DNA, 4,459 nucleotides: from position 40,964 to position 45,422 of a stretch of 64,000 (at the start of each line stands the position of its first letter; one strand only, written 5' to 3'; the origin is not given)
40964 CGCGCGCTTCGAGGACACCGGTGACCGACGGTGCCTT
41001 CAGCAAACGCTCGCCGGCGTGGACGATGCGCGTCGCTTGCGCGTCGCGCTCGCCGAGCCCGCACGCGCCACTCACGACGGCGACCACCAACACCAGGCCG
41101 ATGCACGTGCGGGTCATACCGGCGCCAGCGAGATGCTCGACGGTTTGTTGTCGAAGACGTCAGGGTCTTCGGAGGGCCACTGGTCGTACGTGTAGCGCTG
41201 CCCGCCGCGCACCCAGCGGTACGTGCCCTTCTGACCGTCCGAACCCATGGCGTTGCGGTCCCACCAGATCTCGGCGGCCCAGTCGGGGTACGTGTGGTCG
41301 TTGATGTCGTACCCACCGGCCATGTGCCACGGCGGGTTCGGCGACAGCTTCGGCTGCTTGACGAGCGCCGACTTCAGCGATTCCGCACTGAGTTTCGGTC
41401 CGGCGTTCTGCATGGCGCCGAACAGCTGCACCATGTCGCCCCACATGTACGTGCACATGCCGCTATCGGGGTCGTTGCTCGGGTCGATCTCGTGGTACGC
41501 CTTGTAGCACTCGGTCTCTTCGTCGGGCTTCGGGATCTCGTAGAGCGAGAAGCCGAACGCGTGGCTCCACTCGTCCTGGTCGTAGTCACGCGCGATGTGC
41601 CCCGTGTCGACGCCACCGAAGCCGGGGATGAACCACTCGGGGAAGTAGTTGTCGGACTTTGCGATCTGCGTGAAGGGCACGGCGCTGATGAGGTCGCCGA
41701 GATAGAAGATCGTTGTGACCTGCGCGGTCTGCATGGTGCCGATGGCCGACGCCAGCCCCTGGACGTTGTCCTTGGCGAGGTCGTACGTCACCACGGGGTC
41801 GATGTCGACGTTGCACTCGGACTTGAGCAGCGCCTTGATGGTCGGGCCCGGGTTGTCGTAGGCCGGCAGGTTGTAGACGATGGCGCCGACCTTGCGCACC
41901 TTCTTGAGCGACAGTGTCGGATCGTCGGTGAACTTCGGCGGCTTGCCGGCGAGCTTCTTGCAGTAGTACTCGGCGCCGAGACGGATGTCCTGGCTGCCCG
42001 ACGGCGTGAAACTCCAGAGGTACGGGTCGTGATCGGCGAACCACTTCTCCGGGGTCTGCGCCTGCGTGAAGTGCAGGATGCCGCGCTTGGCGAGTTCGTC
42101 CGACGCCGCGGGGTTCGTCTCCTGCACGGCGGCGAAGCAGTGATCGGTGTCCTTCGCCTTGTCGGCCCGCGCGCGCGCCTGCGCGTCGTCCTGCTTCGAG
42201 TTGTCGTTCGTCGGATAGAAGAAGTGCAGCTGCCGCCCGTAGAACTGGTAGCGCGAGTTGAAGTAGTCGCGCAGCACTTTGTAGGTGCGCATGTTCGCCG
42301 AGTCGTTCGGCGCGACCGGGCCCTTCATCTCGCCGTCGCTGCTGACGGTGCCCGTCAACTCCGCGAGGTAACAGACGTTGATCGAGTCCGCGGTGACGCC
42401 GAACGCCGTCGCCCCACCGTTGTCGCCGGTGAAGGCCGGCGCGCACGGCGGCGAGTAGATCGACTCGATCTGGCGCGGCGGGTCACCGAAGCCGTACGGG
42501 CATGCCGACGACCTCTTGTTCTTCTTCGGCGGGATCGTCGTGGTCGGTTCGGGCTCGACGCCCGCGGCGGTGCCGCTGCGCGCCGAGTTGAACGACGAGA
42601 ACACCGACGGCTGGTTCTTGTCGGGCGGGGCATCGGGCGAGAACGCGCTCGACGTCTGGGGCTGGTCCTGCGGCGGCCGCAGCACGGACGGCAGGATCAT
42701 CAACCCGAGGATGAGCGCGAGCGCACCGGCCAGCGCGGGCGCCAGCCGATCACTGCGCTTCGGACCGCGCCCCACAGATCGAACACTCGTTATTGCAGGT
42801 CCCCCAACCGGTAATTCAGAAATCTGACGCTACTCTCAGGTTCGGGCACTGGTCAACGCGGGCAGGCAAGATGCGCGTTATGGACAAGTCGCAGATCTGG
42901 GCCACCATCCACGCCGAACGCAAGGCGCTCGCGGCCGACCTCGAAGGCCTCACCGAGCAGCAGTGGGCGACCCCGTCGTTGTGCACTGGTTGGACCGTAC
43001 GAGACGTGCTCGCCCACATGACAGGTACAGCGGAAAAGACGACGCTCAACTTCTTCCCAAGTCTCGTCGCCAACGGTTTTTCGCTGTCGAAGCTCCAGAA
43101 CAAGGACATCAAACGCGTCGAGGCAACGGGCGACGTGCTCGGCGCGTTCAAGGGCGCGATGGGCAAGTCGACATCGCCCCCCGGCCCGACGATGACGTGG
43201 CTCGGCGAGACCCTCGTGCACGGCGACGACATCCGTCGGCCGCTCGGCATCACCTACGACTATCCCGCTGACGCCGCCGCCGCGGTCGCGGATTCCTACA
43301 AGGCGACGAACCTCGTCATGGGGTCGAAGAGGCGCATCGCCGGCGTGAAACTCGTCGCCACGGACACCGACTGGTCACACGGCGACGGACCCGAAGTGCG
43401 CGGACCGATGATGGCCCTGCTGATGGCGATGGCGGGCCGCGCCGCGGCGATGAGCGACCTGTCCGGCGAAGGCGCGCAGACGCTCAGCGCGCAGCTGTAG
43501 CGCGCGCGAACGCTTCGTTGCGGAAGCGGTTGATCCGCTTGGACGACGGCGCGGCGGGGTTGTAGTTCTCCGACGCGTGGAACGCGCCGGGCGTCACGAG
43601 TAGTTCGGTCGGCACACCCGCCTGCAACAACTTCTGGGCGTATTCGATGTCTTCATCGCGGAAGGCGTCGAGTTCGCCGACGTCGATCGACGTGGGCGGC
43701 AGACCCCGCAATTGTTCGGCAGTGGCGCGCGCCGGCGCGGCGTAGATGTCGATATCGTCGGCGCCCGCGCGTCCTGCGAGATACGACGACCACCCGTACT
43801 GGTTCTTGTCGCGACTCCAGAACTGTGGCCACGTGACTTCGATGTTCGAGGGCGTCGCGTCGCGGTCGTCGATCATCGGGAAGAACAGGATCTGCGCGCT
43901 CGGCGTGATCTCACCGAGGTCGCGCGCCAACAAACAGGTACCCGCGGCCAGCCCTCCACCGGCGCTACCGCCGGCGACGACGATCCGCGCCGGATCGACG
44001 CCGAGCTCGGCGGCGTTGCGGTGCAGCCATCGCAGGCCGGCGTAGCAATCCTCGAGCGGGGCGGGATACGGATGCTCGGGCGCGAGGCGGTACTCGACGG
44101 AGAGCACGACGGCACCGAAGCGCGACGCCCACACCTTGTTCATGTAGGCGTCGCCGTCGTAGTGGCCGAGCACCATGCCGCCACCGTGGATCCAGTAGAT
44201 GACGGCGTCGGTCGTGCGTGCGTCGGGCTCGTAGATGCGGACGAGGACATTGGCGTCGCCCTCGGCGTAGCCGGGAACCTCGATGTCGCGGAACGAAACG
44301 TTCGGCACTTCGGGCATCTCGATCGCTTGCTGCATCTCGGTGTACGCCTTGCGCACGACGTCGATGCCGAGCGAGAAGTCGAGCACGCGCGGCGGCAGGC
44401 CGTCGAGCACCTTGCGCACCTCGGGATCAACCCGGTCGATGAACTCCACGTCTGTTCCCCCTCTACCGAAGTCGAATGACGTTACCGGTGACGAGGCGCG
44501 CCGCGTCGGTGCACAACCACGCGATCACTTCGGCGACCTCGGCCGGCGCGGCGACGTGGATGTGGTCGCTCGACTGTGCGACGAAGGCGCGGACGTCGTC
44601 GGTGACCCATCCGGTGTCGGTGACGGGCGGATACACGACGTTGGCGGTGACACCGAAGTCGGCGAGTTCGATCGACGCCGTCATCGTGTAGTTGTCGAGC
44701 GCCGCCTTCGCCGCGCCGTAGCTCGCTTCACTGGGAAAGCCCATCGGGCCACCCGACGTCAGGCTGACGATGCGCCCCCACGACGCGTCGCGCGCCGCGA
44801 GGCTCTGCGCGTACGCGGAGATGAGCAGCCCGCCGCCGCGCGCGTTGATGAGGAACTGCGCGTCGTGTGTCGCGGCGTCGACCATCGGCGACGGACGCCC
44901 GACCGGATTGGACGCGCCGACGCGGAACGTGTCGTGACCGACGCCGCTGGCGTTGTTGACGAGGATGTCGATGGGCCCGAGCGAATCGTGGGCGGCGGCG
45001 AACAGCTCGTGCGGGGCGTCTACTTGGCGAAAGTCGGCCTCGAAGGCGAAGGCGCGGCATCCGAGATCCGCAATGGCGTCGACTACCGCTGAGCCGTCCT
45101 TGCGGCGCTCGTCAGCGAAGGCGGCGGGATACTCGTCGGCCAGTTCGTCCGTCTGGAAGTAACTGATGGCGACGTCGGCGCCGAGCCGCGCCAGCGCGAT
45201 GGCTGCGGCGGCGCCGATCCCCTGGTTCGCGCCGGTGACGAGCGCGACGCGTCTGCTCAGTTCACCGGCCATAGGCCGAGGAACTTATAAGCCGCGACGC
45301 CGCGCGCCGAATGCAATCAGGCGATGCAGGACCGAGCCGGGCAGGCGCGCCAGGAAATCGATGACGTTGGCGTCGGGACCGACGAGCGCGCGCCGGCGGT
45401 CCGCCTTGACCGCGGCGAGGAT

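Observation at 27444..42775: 15.3-kb, 11-gene unit with every junction overlapping: a Liv-type ABC importer fused to a MoxR/DUF58/transglutaminase-like module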

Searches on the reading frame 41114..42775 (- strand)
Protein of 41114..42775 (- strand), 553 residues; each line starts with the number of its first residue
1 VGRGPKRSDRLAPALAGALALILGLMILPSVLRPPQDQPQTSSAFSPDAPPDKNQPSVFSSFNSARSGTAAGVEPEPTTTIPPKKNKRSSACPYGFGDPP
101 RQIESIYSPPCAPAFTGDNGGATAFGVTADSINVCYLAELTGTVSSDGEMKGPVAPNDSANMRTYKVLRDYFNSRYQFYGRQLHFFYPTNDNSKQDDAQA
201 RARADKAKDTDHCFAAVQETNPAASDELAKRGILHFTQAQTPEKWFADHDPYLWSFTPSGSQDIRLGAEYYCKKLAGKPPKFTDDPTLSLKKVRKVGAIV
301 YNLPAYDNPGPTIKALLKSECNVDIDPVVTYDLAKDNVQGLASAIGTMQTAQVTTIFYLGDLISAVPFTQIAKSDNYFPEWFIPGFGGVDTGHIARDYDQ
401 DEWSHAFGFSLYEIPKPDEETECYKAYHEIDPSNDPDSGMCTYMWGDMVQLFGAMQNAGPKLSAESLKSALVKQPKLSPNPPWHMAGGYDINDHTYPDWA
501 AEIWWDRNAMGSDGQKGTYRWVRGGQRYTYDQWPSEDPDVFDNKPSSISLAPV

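Call 5: search_protein_families(library=pfam, proteins=[window:41114-42775:-], max_evalue=0.01)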
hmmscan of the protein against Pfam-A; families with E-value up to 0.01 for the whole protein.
window:41114-42775:- (553 aa): 0 families

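Call 6: search_protein_families(library=ncbifam, proteins=[window:41114-42775:-], max_evalue=0.01)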
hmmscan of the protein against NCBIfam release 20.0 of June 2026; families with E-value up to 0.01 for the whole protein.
window:41114-42775:- (553 aa): 0 families

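Call 23: search_solved_structures(query=window:41114-42775:-, max_evalue=1, show_alignments=1)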
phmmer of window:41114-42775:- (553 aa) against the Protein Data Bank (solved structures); distinct sequences matched with E-value up to 1: 1.
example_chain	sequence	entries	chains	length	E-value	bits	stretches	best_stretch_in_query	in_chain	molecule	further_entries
3qoc_A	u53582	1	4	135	0.19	13.5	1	101-150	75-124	Putative metallopeptidase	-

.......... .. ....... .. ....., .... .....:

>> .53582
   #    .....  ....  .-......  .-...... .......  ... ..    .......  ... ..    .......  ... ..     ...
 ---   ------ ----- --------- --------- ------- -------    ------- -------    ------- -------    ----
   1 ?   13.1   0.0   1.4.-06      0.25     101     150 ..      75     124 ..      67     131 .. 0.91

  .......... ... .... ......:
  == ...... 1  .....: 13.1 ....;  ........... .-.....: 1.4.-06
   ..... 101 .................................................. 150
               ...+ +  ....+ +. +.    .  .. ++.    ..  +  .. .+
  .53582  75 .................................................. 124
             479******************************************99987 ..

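Call 36: search_solved_structures(query=A5, max_evalue=1)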
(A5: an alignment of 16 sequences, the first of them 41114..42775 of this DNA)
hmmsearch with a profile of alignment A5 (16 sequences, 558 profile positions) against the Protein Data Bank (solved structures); distinct sequences matched with E-value up to 1: 4.
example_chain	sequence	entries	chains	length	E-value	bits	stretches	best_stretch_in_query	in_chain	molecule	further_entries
3ip5_A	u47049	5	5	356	0.037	15.6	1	291-473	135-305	ABC transporter, substrate binding protein (Amino acid)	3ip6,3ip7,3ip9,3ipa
3ipc_A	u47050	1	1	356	0.038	15.6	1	291-473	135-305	ABC transporter, substrate binding protein (Amino acid)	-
4mpt_A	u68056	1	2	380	0.058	15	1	291-361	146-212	Putative leu/ile/val-binding protein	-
4q6w_A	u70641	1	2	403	0.06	14.9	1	291-361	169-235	Putative leu/ile/val-binding protein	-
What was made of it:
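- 41114..42775 (-): g1: membrane-anchored LivJ-type (Peripla_BP_6-like) substrate-binding protein, 553 aa. The family profile weakly matches LivJ-like binding proteins in PDB (call 36).
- On HAAT-family ABC importer (Liv/Urt type): The family profile gives weak hits to LivJ-like PDB entries (call 36).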

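Call 38: search_protein_families(library=pfam, alignment_id=A5, max_evalue=0.1)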
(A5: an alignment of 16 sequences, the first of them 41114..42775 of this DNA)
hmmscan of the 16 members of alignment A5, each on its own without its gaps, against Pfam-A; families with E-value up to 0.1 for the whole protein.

A. member 1, window:41114-42775:- (553 aa): 0 families

B. families by the number of members that match (of 16 scanned): 2 families
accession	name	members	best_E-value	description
PF13458.12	Peripla_BP_6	9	1.2e-12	Periplasmic binding protein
PF16241.10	DUF4900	1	0.096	Domain of unknown function (DUF4900)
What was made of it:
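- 41114..42775 (-): The window copy has no Pfam hit, but 9 of 16 family members match Peripla_BP_6 (best E 1.2e-12, call 38).
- On HAAT-family ABC importer (Liv/Urt type): g1 itself falls below Pfam detection, but 9/16 family members hit PF13458 (best E 1.2e-12, call 38).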

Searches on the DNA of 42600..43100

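Call 85: search_rna_families(source=window, start=42600, end=43100, threshold=evalue, max_evalue=1)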
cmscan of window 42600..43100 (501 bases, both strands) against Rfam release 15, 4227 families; matches with E-value up to 1: 0.
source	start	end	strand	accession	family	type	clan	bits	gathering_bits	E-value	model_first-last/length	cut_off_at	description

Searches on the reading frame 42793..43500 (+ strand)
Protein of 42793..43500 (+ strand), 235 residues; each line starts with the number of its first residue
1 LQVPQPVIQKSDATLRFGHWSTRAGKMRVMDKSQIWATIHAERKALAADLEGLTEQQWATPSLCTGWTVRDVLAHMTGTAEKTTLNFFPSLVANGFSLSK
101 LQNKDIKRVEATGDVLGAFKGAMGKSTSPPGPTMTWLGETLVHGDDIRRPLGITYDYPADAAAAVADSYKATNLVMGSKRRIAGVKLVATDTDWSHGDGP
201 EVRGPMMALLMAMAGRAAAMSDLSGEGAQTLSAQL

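Call 60: search_protein_families(library=pfam, proteins=[window:42793-43500:+], max_evalue=0.001)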
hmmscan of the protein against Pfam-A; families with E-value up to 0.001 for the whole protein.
window:42793-43500:+ (235 aa): 2 families
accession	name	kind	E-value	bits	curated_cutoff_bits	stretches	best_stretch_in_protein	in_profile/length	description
PF11716.13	MDMPI_N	-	2.2e-15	58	24.2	1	40-83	2-45/140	Mycothiol maleylpyruvate isomerase N-terminal domain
PF07398.16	MDMPI_C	-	0.00027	22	29.5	1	178-231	30-87/90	MDMPI C-terminal domain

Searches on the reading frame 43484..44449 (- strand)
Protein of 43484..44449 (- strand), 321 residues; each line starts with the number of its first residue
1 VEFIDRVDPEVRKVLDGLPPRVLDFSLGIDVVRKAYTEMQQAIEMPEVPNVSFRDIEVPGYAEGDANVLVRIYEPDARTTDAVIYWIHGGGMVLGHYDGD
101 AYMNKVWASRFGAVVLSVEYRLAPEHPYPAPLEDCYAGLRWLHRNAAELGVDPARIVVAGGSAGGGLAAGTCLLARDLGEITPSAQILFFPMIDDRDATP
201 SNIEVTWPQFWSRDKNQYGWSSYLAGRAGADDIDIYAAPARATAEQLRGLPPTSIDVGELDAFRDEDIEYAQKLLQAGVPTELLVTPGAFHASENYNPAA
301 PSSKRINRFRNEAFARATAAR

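Call 60: search_protein_families(library=pfam, proteins=[window:43484-44449:-], max_evalue=0.001)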
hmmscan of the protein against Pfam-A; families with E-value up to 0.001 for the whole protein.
window:43484-44449:- (321 aa): 4 families
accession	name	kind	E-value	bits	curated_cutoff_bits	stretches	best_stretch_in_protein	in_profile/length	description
PF07859.19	Abhydrolase_3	-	1.7e-58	198.3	25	1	85-292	2-207/210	alpha/beta hydrolase fold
PF20434.5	BD-FAE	-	1.6e-21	77.3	26.8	1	72-172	3-107/215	BD-FAE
PF00135.34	COesterase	-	1.1e-11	44.8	27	1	69-169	87-198/515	Carboxylesterase family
PF00326.27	Peptidase_S9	-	0.00017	21.6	22.6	0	132-170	45-80/213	Prolyl oligopeptidase family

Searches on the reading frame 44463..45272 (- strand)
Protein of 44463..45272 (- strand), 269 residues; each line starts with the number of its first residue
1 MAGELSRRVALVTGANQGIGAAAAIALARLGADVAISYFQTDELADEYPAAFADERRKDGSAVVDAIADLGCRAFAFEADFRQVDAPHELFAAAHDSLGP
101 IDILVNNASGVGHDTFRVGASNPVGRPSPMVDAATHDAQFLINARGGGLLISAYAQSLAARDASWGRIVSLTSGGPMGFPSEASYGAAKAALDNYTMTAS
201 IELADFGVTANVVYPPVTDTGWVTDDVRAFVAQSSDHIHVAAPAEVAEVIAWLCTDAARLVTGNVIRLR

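Call 60: search_protein_families(library=pfam, proteins=[window:44463-45272:-], max_evalue=0.001)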
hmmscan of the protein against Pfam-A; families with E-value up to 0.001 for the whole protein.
window:44463-45272:- (269 aa): 3 families
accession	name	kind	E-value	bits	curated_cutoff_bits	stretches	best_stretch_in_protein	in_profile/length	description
PF00106.31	adh_short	-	4.7e-30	105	26.6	1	8-223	1-187/195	short chain dehydrogenase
PF13561.12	adh_short_C2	-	6e-29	101.7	27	1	14-266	1-229/236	Enoyl-(Acyl carrier protein) reductase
PF08659.16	KR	-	0.00037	20.9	22.6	0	10-112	3-93/180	KR domain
